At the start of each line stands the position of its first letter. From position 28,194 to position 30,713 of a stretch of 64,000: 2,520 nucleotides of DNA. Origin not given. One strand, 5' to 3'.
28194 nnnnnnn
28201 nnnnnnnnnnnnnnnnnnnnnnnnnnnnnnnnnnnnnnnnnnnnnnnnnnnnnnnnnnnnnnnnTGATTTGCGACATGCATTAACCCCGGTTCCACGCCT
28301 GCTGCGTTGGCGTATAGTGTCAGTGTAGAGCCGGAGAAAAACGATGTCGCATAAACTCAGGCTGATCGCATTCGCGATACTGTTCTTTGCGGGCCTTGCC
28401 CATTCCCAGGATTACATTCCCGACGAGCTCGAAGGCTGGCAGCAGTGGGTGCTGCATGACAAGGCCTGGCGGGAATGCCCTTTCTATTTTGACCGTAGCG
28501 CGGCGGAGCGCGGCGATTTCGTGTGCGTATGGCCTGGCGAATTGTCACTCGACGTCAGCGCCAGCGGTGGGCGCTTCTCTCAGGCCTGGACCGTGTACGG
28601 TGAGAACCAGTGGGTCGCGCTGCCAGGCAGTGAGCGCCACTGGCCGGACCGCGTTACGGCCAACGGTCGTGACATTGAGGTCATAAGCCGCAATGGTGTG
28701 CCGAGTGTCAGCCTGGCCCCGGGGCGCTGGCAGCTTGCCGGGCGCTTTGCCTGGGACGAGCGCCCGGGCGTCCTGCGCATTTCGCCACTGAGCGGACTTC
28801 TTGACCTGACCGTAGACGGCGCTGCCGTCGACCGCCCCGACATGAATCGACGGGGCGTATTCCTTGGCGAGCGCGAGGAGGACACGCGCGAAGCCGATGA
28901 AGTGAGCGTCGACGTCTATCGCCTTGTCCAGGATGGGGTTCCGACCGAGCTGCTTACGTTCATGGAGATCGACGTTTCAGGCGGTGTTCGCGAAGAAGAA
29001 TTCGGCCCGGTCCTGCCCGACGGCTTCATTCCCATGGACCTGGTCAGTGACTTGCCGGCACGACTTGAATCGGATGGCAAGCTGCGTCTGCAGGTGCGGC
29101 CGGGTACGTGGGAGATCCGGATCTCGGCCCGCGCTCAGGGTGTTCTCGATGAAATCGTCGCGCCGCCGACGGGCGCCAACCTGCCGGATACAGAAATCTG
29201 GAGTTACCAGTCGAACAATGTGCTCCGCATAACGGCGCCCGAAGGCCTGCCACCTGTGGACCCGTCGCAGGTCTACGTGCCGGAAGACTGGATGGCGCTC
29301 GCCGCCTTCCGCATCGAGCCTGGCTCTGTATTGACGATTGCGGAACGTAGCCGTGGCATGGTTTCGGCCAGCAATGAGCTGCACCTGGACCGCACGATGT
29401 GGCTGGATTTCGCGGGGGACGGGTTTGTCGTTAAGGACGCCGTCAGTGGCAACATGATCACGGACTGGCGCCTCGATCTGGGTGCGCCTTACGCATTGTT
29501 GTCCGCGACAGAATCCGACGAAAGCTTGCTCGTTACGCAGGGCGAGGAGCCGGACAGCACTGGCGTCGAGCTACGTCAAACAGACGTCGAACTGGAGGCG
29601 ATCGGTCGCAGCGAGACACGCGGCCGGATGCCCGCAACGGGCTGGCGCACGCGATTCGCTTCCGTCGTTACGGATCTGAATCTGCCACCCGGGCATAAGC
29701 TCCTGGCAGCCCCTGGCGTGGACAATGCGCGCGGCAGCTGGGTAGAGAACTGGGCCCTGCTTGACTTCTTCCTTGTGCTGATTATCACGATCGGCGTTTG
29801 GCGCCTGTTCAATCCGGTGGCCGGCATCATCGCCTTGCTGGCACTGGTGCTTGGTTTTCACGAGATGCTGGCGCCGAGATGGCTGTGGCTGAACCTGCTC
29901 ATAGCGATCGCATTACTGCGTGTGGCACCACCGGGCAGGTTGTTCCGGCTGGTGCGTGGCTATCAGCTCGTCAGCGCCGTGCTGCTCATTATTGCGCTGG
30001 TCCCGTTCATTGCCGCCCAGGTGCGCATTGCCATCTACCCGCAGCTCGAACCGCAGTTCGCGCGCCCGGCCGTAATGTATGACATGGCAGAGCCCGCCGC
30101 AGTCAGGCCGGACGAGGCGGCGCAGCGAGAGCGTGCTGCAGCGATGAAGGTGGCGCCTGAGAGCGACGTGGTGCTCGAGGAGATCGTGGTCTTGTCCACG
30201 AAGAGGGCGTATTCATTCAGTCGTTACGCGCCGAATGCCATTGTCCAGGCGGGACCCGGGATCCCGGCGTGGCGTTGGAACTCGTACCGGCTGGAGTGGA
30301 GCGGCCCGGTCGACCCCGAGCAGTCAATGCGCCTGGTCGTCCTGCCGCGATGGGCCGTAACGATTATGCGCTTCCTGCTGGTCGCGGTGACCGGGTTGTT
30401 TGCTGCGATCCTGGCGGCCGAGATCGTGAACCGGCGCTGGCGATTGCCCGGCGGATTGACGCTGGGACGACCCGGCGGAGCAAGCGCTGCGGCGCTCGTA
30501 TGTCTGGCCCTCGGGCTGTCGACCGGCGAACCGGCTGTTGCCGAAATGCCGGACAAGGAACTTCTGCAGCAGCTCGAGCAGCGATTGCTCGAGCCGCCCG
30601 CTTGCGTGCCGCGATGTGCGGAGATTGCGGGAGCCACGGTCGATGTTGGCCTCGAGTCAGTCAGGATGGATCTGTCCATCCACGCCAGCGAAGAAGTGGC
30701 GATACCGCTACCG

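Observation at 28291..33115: Orphan two-gene envelope module: 1347-aa exported polytopic protein coupled to a secreted alpha/beta hydrolase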

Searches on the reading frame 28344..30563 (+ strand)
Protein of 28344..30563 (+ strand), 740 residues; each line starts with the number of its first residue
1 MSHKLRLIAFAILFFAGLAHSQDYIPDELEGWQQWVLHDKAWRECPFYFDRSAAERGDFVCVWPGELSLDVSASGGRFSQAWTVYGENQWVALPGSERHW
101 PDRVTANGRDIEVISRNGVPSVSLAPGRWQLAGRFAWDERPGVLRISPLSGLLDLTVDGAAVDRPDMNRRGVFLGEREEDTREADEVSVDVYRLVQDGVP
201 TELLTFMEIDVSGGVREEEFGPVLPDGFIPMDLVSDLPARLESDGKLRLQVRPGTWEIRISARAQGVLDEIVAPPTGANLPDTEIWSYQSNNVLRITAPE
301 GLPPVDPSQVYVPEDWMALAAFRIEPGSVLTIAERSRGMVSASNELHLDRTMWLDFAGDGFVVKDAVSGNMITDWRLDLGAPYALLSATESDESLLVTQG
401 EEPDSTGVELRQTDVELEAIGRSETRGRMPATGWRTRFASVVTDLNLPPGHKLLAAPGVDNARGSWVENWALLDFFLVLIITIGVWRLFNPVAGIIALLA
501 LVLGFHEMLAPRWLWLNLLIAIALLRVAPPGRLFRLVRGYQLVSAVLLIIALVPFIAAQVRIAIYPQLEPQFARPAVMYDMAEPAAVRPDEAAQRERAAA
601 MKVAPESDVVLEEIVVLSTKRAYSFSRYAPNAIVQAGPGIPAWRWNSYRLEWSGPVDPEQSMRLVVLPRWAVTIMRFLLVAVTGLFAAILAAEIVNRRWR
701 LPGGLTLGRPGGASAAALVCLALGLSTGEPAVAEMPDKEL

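Call 53: predict_structure(alignment_id=A5)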
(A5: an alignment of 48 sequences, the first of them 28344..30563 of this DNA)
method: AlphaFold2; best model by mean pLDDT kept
length: 740 residues; sequences in the alignment: 48
mean_pLDDT: 76.5   pTM: 0.46
mean pLDDT of the five models: 76.5, 76.0, 76.0, 75.9, 74.5
residues with pLDDT >= 90: 245; 70-90: 302; 50-70: 55; < 50: 138
segments of 3 or more residues with pLDDT < 50: 17-24, 48-56, 176-183, 339-341, 573-594, 600-641, 698-721, 723-740
pLDDT, mean of each block of 10 residues (from residue 1): 69 53 52 55 53 50 87 90 84 87 91 83 91 88 81 86 78 58 69 92 94 86 90 91 89 89 91 88 93 81 84 87 91 72 80 88 91 84 86 83 83 87 84 75 91 92 88 90 90 92 88 90 87 90 93 92 83 39 34 48 34 30 40 36 77 86 92 93 90 68 42 43 46 37
secondary structure, 60 per line:
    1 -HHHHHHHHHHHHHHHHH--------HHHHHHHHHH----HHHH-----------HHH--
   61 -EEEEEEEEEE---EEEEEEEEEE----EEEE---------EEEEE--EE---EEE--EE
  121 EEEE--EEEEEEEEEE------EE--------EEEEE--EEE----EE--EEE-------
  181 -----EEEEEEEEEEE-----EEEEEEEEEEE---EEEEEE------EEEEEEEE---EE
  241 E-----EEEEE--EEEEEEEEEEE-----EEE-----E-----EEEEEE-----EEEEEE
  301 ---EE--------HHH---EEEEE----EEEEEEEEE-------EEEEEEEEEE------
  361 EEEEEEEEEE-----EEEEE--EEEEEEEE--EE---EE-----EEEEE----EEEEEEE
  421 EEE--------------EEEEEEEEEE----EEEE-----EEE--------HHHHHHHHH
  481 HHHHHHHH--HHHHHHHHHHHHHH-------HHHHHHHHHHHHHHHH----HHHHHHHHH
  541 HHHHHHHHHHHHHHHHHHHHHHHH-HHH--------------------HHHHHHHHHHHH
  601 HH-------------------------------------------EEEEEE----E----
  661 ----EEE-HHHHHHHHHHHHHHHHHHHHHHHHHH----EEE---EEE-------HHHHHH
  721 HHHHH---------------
elements in order (helices of 4 or more, strands of 3 or more residues): H2-18 H27-36 H41-44 E62-71 E75-84 E89-92 E102-106 E114-116 E119-124 E127-136 E153-157 E160-162 E171-173 E186-196 E202-212 E216-221 E228-235 E239-241 E247-251 E254-264 E270-272 E284-289 E295-300 E320-324 E329-337 E345-354 E361-370 E376-380 E383-390 E405-409 E414-423 E438-447 E452-455 E461-463 H472-488 H491-504 H512-527 H532-564 H589-602 E646-651 E665-667 H669-694 E699-701 E705-707 H715-725
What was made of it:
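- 28407..29738 (+): Periplasmic module 1 (aa 22-465): all-beta, about three beta-sandwich subdomains, invariant C45 and C61. AlphaFold2 gives pLDDT mostly 80-94 (call 53).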

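Call 56: fold_search(model_id=the predicted structure, library=pdb)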
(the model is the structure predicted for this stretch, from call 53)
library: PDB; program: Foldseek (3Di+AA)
matches with E <= 10: 1080; with E <= 0.001: 6
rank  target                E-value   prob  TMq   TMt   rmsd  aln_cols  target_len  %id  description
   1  8agb_E                1.7e-06  1.00  0.13  0.21  19.4       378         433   12  Structure of yeast oligosaccharylransferase complex with lipid-linked oligosaccharide bound (released 2022-12-07)
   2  7oci_A                5.3e-06  1.00  0.14  0.22  17.8       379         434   10  Cryo-EM structure of yeast Ost6p containing oligosaccharyltransferase complex (released 2022-02-16)
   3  6c26_1                7.7e-05  0.99  0.13  0.20  17.4       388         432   12  The Cryo-EM structure of a eukaryotic oligosaccharyl transferase complex (released 2018-01-31)
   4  3chp                  8.5e-04  1.00  0.14  0.16   5.0       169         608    9  Crystal structure of leukotriene a4 hydrolase in complex with (3S)-3-amino-4-oxo-4-[(4-phenylmethoxyphenyl)amino]butanoi (released 2008-04-22)
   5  2pr9_A                8.5e-04  0.94  0.09  0.22  17.8       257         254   10  Mu2 adaptin subunit (AP50) of AP2 adaptor (second domain), complexed with GABAA receptor-gamma2 subunit-derived intern (released 2008-03-18)
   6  9fiw_M                9.9e-04  0.85  0.09  0.21  16.9       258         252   12  MU2 ADAPTIN SUBUNIT (AP50) OF AP2 ADAPTOR (SECOND DOMAIN), COMPLEXED WITH LRP6 INTERNALIZATION PEPTIDE SYRHFA (released 2025-04-23)
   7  6koz_B                1.2e-03  1.00  0.13  0.22   4.7       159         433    9  Crystal structure of two domain M1 zinc metallopeptidase E323 mutant bound to L-Leucine amino acid (released 2020-01-22)
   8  4pj6_B                1.2e-03  0.94  0.09  0.08  18.7       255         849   12  Crystal Structure of Human Insulin Regulated Aminopeptidase with Lysine in Active Site (released 2014-12-03)
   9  4p8q_B                1.2e-03  0.97  0.09  0.08  17.7       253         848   10  Crystal Structure of Human Insulin Regulated Aminopeptidase with Alanine in Active Site (released 2014-12-03)
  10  8eb2_J                1.6e-03  0.44  0.07  0.17  14.5       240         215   10  Structure of HLA-A*02:01 in complex with NY-ESO-1 peptide and PA2.1 Fab (released 2022-11-30)
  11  6kp1_A                1.7e-03  1.00  0.13  0.22   4.4       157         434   11  Crystal structure of two domain M1 zinc metallopeptidase E323A mutant bound to L-methionine amino acid (released 2020-06-24)
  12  5ni2                  1.9e-03  1.00  0.14  0.16   5.0       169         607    9  Crystal structure of human LTA4H mutant E271A in complex with LTA4 (crystal form I) (released 2017-08-23)
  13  8sw0                  1.9e-03  1.00  0.13  0.11   5.8       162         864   11  Puromycin sensitive aminopeptidase (released 2023-07-26)
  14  3q7j_A                1.9e-03  1.00  0.12  0.12   5.6       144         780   10  Engineered Thermoplasma Acidophilum F3 factor mimics human aminopeptidase N (APN) as a target for anticancer drug deve (released 2011-07-27)
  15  6a8z_A                2.2e-03  1.00  0.13  0.20   5.3       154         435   10  Crystal structure of M1 zinc metallopeptidase from Deinococcus radiodurans (released 2019-07-17)
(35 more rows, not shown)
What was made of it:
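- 28407..29738 (+): Foldseek's top hits are Ost1 (8agb_E at 1.7e-6, 7oci_A, 6c26_1), followed by M1-aminopeptidase N-domains (call 56).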
